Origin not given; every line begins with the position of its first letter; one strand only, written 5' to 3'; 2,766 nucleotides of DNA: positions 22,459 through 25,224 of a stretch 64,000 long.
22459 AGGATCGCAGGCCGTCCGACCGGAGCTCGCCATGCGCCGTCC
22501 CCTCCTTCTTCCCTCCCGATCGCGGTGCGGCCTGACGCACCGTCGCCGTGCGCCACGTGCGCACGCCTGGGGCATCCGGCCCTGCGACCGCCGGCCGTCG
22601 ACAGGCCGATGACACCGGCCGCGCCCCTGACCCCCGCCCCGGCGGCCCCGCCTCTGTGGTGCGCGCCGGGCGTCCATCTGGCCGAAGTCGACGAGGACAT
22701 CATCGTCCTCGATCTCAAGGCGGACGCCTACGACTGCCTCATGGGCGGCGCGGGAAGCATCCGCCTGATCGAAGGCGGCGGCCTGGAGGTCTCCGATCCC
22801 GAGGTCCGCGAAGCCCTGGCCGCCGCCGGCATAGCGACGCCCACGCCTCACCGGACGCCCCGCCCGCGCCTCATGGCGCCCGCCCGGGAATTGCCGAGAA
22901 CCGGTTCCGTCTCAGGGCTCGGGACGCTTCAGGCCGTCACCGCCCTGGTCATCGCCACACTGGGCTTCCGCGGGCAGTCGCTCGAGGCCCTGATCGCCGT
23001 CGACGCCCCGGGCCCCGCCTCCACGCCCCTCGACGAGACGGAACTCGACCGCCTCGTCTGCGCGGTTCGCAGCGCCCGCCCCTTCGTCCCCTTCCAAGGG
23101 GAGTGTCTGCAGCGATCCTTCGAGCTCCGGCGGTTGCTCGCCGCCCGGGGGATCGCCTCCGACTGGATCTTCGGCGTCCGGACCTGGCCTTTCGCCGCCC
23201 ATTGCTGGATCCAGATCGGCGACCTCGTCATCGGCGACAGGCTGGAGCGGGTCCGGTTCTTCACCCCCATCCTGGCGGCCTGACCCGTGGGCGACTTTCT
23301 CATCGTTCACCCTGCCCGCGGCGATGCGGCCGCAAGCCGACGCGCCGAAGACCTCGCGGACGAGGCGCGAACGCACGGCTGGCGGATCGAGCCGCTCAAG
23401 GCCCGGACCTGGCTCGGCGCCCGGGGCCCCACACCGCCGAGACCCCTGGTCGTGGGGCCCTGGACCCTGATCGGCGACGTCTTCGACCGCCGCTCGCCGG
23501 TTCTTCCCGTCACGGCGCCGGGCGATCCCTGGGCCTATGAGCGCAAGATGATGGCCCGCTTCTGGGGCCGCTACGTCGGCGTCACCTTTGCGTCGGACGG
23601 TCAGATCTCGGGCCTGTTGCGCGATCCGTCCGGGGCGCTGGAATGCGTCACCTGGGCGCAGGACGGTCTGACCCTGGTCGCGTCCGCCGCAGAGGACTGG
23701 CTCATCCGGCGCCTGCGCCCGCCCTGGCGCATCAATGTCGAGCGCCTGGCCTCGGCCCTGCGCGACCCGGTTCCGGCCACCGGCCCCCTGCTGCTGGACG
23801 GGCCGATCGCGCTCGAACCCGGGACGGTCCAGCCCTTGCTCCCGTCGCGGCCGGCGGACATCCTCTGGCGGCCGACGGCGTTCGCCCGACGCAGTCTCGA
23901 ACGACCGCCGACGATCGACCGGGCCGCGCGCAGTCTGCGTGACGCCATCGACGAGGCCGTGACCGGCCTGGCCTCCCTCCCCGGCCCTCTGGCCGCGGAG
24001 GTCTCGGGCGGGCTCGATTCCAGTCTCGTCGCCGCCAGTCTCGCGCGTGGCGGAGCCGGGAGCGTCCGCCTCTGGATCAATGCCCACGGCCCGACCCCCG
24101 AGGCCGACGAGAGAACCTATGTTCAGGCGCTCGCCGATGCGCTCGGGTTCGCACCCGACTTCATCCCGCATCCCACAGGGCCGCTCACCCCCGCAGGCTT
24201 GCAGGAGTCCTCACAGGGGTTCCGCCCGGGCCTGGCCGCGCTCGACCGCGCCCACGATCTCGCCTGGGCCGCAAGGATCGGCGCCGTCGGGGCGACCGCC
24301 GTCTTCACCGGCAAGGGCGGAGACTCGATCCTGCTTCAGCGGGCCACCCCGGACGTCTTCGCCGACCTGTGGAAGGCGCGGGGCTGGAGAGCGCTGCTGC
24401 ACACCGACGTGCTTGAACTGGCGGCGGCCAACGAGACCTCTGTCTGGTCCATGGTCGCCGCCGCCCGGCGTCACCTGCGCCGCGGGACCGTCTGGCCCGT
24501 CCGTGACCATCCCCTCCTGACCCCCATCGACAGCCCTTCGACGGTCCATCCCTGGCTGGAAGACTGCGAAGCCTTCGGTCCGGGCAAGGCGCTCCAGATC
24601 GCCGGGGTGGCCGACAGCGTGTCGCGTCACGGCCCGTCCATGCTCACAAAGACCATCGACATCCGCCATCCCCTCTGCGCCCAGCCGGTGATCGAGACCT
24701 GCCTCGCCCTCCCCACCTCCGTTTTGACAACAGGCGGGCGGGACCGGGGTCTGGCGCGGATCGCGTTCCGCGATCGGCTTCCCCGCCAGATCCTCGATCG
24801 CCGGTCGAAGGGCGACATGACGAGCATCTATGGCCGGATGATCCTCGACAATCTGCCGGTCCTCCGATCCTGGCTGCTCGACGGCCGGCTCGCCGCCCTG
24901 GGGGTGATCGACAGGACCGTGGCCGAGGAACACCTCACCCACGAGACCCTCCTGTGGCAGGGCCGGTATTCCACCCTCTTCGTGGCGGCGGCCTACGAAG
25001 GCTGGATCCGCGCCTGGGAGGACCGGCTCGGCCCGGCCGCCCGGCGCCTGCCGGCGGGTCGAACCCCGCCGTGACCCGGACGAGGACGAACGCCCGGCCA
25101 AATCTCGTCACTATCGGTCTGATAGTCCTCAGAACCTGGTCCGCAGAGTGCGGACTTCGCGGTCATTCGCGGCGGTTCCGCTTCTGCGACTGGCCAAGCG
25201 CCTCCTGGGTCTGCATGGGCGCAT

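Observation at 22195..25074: Minimal lasso-peptide biosynthetic cluster (A-B-C only) next to the conjugation genes of an ICE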

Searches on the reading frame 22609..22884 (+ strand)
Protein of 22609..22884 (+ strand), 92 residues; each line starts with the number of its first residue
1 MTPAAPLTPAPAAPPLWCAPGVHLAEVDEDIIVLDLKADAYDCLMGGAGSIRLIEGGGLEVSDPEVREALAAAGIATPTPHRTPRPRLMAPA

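Call 72: search_solved_structures(query=A3, max_evalue=10)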
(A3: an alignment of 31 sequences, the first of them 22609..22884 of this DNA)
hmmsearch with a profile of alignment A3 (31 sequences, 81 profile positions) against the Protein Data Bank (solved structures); distinct sequences matched with E-value up to 10: 10.
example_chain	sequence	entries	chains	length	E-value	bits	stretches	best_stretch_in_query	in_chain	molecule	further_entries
6htq_i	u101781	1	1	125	0.4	14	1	32-75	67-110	30S ribosomal protein S9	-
3j9w_AI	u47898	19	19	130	0.45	13.8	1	32-75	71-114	30S ribosomal protein uS9 | 30S ribosomal protein S9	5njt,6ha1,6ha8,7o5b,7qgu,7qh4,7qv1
5tcu_SH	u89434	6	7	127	0.53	13.6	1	34-77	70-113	30S ribosomal protein S9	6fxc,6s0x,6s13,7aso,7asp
5li0_i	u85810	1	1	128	0.54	13.5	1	34-77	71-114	30S ribosomal protein S9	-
7p48_i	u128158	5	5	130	0.56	13.5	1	34-77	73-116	30S ribosomal protein S9 | Small ribosomal subunit protein uS9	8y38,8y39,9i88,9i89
9t4r_I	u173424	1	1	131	0.56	13.5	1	34-77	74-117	Small ribosomal subunit protein uS9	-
5nd8_i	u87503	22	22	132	0.58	13.5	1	34-77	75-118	30S ribosomal protein S9 | Small ribosomal subunit protein uS9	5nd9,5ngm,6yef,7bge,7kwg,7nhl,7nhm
6mcw_A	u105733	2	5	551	0.71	13.2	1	30-78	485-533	Cytochrome P450 51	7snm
9fy1_i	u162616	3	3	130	1.4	12.2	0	35-75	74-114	Small ribosomal subunit protein uS9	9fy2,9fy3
28nt_i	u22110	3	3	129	2.2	11.6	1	35-75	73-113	Small ribosomal subunit protein uS9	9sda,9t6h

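Call 77: predict_structure(alignment_id=A3)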
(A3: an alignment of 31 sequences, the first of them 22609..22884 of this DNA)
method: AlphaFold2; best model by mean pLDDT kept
length: 92 residues; sequences in the alignment: 31
mean_pLDDT: 89.6   pTM: 0.71
mean pLDDT of the five models: 89.6, 88.8, 88.5, 88.5, 85.7
residues with pLDDT >= 90: 64; 70-90: 23; 50-70: 5; < 50: 0
segments of 3 or more residues with pLDDT < 50: none
pLDDT, mean of each block of 10 residues (from residue 1): 70 91 96 95 96 94 95 95 78 80
secondary structure, 60 per line:
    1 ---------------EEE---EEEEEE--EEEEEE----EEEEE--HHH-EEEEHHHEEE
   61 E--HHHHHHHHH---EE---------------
elements in order: E16-18 E22-27 E30-35 E40-44 E51-54 E58-61 H64-72

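Call 79: fold_search(model_id=the predicted structure, library=pdb)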
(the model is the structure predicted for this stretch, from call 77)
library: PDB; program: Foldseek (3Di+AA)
matches with E <= 10: 459; with E <= 0.001: 0
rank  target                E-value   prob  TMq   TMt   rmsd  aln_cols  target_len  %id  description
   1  5v1v_A                7.9e-02  0.90  0.33  0.34   7.2        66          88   18  TbiB1 in Complex with the TbiA(alpha) Leader Peptide (released 2018-09-05)
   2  5v1u_B                2.0e-01  0.99  0.30  0.32   1.3        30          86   23  TbiB1 in Complex with the TbiA(beta) Leader Peptide (released 2018-09-05)
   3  5v1u_A                2.4e-01  0.99  0.30  0.33   1.3        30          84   23  TbiB1 in Complex with the TbiA(beta) Leader Peptide (released 2018-09-05)
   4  1ffk_1                4.8e-01  0.66  0.38  0.23   4.7        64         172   12  CRYSTAL STRUCTURE OF THE LARGE RIBOSOMAL SUBUNIT FROM HALOARCULA MARISMORTUI AT 2.4 ANGSTROM RESOLUTION (released 2000-08-14)
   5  9a77_B                5.1e-01  0.18  0.23  0.13   8.0        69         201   12  Integrative model of GATB-YTPR by crosslinking MS and deep learning (released 2024-09-18)
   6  8a98_E                5.4e-01  0.47  0.35  0.19   5.5        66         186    9  CRYO-EM STRUCTURE OF LEISHMANIA MAJOR 80S RIBOSOME : snoRNA MUTANT (released 2023-10-11)
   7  8fmw_AH               5.4e-01  0.44  0.34  0.20   4.9        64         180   16  The structure of a hibernating ribosome in the Lyme disease pathogen (released 2023-11-08)
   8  4v1v_A                5.7e-01  0.57  0.45  0.07   6.7        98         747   18  Heterocyclase in complex with substrate and Cofactor (released 2015-01-14)
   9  4v9f_E                6.0e-01  0.63  0.38  0.23   4.7        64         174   12  The re-refined crystal structure of the Haloarcula marismortui large ribosomal subunit at 2.4 Angstrom resolution: mor (released 2014-07-09)
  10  4v8p_BE               6.0e-01  0.51  0.36  0.20   5.4        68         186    7  T.thermophila 60S ribosomal subunit in complex with initiation factor 6. (released 2014-07-09)
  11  7jil_F                6.8e-01  0.54  0.37  0.21   5.0        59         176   20  70S ribosome Flavobacterium johnsoniae (released 2020-12-02)
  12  9i5t_13               7.2e-01  0.60  0.38  0.21   4.7        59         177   22  50S subunit of P. gingivalis ribosome with Lefamulin (released 2025-08-20)
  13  5xxb_H                7.2e-01  0.57  0.39  0.22   4.8        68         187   10  Large subunit of Toxoplasma gondii ribosome (released 2017-08-30)
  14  5o60_G                7.6e-01  0.63  0.39  0.22   4.9        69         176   14  Structure of the 50S large ribosomal subunit from Mycobacterium smegmatis (released 2017-07-12)
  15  7ohp_H                8.1e-01  0.54  0.38  0.22   4.7        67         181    9  Nog1-TAP associated immature ribosomal particles from S. cerevisiae after rpL25 expression shut down, population A (released 2021-11-03)
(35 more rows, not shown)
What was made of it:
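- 22609..23283 (+): B protein (224 aa): a conserved N-terminal beta-rich domain (about residues 15-75, possibly an RRE) fused to a B2 transglutaminase-like cysteine protease. N-terminal domain model pLDDT 89.6 (call 77), with top PDB hits TbiB1 at E 0.08-0.24 (call 79).
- On Lasso peptide biosynthetic gene cluster (class II): The N-terminal domain model (pLDDT 89.6) has TbiB1 as its top three PDB hits, with E 0.08-0.24, probability 0.90-0.99 and TM 0.30-0.34 (call 79).
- Checked: Support from fold comparison is weak: the top hits are TbiB1, with E 0.08-0.24 and TM about 0.3 (call 79).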

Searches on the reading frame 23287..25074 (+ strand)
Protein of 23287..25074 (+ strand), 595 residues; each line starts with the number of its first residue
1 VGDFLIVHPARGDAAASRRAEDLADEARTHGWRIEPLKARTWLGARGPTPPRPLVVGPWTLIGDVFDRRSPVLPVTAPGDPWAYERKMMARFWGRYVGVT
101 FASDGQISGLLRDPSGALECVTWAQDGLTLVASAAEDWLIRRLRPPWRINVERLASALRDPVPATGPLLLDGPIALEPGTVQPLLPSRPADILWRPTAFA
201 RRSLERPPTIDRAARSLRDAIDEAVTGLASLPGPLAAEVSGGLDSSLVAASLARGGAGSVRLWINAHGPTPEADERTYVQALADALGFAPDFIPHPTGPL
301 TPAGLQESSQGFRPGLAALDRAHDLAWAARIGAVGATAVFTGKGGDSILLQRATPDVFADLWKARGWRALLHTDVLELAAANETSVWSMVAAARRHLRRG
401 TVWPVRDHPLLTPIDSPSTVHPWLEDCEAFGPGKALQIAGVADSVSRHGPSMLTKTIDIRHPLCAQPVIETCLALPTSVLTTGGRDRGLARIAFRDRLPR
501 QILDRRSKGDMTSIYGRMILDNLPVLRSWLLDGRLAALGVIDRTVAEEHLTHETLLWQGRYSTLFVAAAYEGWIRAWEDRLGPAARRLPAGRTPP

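Call 3: search_protein_families(library=pfam, proteins=[window:23287-25074:+], max_evalue=0.01)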
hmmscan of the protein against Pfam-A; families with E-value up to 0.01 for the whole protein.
window:23287-25074:+ (595 aa): 1 family
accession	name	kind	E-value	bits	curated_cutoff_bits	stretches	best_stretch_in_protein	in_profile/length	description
PF00733.27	Asn_synthase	-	1.3e-22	81.4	21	1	217-555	2-333/354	Asparagine synthase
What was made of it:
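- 23287..25074 (+): C protein (595 aa): Asn-synthetase-like ATP-dependent macrolactam synthetase with an SGGLDS PP-loop. PF00733 1.3e-22 (call 3).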

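Call 4: search_protein_families(library=ncbifam, proteins=[window:23287-25074:+], max_evalue=0.01)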
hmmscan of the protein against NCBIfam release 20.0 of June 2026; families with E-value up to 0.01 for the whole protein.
window:23287-25074:+ (595 aa): 5 families
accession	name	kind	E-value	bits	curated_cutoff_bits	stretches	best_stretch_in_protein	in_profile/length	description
NF033561.1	macrolact_Ik_Al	subfamily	8.4e-24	84.1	300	1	204-578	183-559/561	albusnodin/ikarugamycin family macrolactam cyclase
NF033535.1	lass_lactam_cya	exception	1.8e-13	49.9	525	2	456-517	543-604/668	lasso peptide isopeptide bond-forming cyclase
TIGR01536.1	asn_synth_AEB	equivalog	3.4e-11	42.8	267.1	2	208-288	228-308/517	asparagine synthase (glutamine-hydrolyzing)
TIGR03108.1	eps_aminotran_1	hypoth_equivalog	4.4e-05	22.4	816.9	1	209-286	235-311/628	XrtA/PEP-CTERM system amidotransferase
NF006949.0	PRK09431.1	equivalog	0.0016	17.1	499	0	213-250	208-245/554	asparagine synthase B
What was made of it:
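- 23287..25074 (+): Best NCBIfam models are macrolactam or lasso cyclases but below cut-off (call 4).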

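Call 11: find_encoding_contigs(protein=window:23287-25074:+, flank=10000, max_places=6)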
Protein window:23287-25074:+ (595 aa): 1 contig read that carries it; 1 place shown.
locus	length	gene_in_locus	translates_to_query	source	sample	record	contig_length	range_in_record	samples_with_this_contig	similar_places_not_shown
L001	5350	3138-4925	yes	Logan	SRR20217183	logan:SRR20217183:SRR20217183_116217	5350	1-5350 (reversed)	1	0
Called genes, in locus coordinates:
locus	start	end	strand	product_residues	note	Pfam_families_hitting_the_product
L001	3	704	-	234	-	?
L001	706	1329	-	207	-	-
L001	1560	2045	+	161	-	PF13560:HTH_31 (weak), PF01381:HTH_3 (weak)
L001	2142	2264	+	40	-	-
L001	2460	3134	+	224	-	PF13471:Transglut_core3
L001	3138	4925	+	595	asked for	PF00733:Asn_synthase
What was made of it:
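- Checked: B: most likely starts at ATG 22609 (224 aa, the same call as on an identical public contig, call 11), not at GTG 22525.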

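Call 13: find_related_loci(query=window:23287-25074:+, collection=genome_contigs, flank=10000)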
Query window:23287-25074:+ (595 aa) in genome_contigs; peptide patterns used: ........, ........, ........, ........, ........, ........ (x = any residue, [..] = any of these).
26 stretches matched a pattern; 3 encode a relative of the query (tblastn E <= 1e-3); 3 distinct loci.
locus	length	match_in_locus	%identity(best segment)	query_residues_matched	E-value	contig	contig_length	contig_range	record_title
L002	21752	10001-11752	60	1-584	0e+0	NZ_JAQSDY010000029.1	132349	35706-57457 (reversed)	MAG: Brevundimonas sp. isolate D1-2020 MAG003 NODE_68_length_132349_cov_151.861785, whole genome shotgun sequence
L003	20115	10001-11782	56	1-595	0e+0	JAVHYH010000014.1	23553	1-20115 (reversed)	MAG: Brevundimonas sp. isolate A88_bin7_2 NODE_372_length_23553_cov_5.442548, whole genome shotgun sequence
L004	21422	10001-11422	34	86-579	2e-71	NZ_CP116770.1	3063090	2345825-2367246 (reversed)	Brevundimonas sanguinis strain NCCP 15609 chromosome, complete genome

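Call 21: list_cluster_members(proteins=[P0001, P0002, window:23287-25074:+, window:22609-23283:+])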
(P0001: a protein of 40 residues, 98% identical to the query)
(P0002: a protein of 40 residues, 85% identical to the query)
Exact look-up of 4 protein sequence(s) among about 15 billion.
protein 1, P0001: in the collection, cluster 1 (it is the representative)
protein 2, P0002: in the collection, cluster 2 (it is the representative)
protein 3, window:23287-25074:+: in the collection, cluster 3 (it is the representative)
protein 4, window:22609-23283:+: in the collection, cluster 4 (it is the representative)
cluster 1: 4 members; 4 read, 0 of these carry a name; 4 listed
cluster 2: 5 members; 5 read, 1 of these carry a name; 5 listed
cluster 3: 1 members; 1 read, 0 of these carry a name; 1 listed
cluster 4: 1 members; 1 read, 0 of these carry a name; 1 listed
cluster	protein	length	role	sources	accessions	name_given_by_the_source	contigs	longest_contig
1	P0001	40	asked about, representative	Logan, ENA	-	-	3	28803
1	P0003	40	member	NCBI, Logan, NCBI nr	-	-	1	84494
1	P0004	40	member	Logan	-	-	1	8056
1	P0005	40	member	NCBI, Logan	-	-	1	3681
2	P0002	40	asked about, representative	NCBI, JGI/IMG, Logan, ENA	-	-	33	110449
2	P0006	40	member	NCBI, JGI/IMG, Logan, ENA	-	hypothetical protein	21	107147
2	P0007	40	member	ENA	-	-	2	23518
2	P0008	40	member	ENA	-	-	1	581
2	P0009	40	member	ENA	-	-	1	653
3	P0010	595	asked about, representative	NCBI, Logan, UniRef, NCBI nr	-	-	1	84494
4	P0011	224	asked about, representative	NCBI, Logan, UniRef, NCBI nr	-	-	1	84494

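Call 55: search_solved_structures(query=window:23287-25074:+, max_evalue=0.01)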
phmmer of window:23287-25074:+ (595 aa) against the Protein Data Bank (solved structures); distinct sequences matched with E-value up to 0.01: 0.
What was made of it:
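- C has no sequence match in the PDB (call 55).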

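Call 83: search_protein_families(library=pfam, proteins=[L004:543-1337:-, L004:1416-2321:-, L004:2545-3714:-, L004:3258-5633:-, L004:5626-6000:-, L004:6429-7082:-, L004:7083-7427:-, L004:8102-8737:+, L004:19589-20296:+, L004:20846-21379:-], max_evalue=0.001)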
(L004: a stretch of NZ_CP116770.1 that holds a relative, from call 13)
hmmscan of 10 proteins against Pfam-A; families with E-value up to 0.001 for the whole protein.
L004:543-1337:- (264 aa): 1 family
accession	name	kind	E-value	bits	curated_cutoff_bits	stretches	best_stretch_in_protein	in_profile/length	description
PF04335.19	VirB8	-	2.5e-55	188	23.2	1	53-261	2-213/213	VirB8 protein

L004:1416-2321:- (301 aa): 1 family
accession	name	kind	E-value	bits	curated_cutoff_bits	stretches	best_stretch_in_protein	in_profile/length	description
PF04610.19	TrbL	-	2.1e-36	126.2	25.9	1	41-250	1-212/215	TrbL/VirB6 plasmid conjugal transfer protein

L004:2545-3714:- (389 aa): 1 family
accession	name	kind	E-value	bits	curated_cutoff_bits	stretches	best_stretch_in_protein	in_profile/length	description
PF07996.16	T4SS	-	3.1e-41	142.4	24.7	1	178-369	4-196/197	Type IV secretion system proteins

L004:3258-5633:- (791 aa): 3 families
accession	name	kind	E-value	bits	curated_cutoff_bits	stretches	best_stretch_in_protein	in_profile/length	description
PF03135.19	CagE_TrbE_VirB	-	3.8e-46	158.1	21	1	181-383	2-204/204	CagE, TrbE, VirB family, component of type IV transporter system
PF19044.6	P-loop_TraG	-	3.6e-18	65.9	25.8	2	438-543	32-140/413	TraG P-loop domain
PF12846.13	AAA_10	-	5.9e-06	26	27.5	0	436-481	22-67/362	AAA-like domain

L004:5626-6000:- (124 aa): 1 family
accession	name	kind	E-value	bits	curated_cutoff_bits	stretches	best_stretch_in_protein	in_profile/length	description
PF05101.18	VirB3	-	5.6e-30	103.9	23.9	1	21-103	2-84/84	Type IV secretory pathway, VirB3-like protein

L004:6429-7082:- (217 aa): 1 family
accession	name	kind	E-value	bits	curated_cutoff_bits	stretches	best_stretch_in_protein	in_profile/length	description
PF01464.25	SLT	-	1.9e-12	47.2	21.3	1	18-144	3-100/117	Transglycosylase SLT domain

L004:7083-7427:- (114 aa): 8 families
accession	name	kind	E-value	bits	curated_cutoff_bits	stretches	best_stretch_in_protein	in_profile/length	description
PF00196.25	GerE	-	1.2e-12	47.6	23.5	1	34-86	2-54/57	Bacterial regulatory proteins, luxR family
PF08281.18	Sigma70_r4_2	-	3.4e-08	33.4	25.7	1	33-76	9-53/54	Sigma-70, region 4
PF13384.12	HTH_23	-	1e-05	25.6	24.6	1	37-67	5-35/50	Homeodomain-like domain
PF04545.22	Sigma70_r4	-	4.9e-05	23.2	24.1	1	33-75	3-46/50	Sigma-70, region 4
PF13551.12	HTH_29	-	5.7e-05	23.6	28.1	1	41-70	3-33/64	Winged helix-turn helix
PF04967.18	HTH_10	-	0.00013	22.1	23.1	0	35-74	1-48/53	HTH DNA binding domain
PF21476.4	PF0610-like_N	-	0.00036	21.1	33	1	36-70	1-35/50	PF0610-like, N-terminal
PF14493.12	HTH_40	-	0.00065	20.4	27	1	41-75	4-38/89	Helix-turn-helix domain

L004:8102-8737:+ (211 aa): 3 families
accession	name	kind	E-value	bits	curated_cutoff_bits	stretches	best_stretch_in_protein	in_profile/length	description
PF00392.27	GntR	-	4.2e-11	42.8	27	1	28-75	15-63/64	Bacterial regulatory proteins, gntR family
PF13412.12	HTH_24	-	0.00016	21.6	21.9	1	42-67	23-48/48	Winged helix-turn-helix DNA-binding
PF01726.22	LexA_DNA_bind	-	0.00068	19.8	23.7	0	34-72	23-62/65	LexA DNA binding domain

L004:19589-20296:+ (235 aa): 0 families

L004:20846-21379:- (177 aa): 0 families

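Call 86: search_protein_families(library=ncbifam, proteins=[L004:11336-13816:-], max_evalue=0.001)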
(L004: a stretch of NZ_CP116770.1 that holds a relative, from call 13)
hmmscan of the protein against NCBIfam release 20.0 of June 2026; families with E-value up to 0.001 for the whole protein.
L004:11336-13816:- (826 aa): 2 families
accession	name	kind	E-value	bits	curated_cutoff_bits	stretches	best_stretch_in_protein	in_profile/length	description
NF033523.0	lasso_peptidase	equivalog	5.8e-26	91.4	400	2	508-790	357-637/638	Atxe2 family lasso peptide isopeptidase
NF053518.1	DipepPtdsDpp5Prph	equivalog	9.8e-05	21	900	1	620-790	491-654/655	dipeptidyl-peptidase Dpp5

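Call 92: find_related_loci(query=A4, collection=metagenome_contigs, flank=10000)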
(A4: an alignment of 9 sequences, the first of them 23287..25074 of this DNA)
Query A4 (595 aa) in metagenome_contigs; peptide patterns used: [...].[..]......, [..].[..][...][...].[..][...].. (x = any residue, [..] = any of these).
600 stretches matched a pattern (row limit reached: there are more); 143 encode a relative of the query (tblastn E <= 1e-3); the best 80 are kept; 80 distinct loci.
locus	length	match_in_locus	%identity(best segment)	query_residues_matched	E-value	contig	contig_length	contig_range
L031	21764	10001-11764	67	1-588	0e+0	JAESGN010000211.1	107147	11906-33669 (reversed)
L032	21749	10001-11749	64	1-584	0e+0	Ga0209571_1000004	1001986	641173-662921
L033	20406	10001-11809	64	1-592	0e+0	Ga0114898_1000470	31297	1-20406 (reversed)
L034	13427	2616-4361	62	1-582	0e+0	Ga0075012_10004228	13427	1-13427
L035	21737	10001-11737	62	1-581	0e+0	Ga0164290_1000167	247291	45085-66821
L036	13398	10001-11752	61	1-584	0e+0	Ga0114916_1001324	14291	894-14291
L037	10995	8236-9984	62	1-583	0e+0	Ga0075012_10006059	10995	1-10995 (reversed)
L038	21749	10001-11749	59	3-585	0e+0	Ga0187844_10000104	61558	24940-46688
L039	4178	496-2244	62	1-583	0e+0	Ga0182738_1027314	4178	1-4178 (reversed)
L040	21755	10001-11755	60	1-581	0e+0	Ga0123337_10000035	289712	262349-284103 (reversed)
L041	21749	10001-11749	60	1-583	0e+0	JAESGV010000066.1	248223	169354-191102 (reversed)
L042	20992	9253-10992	60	1-581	0e+0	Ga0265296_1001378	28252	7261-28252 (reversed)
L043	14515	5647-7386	60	1-581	0e+0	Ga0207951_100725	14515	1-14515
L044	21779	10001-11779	56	1-594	0e+0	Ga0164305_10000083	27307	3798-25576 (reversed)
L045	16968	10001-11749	57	1-584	0e+0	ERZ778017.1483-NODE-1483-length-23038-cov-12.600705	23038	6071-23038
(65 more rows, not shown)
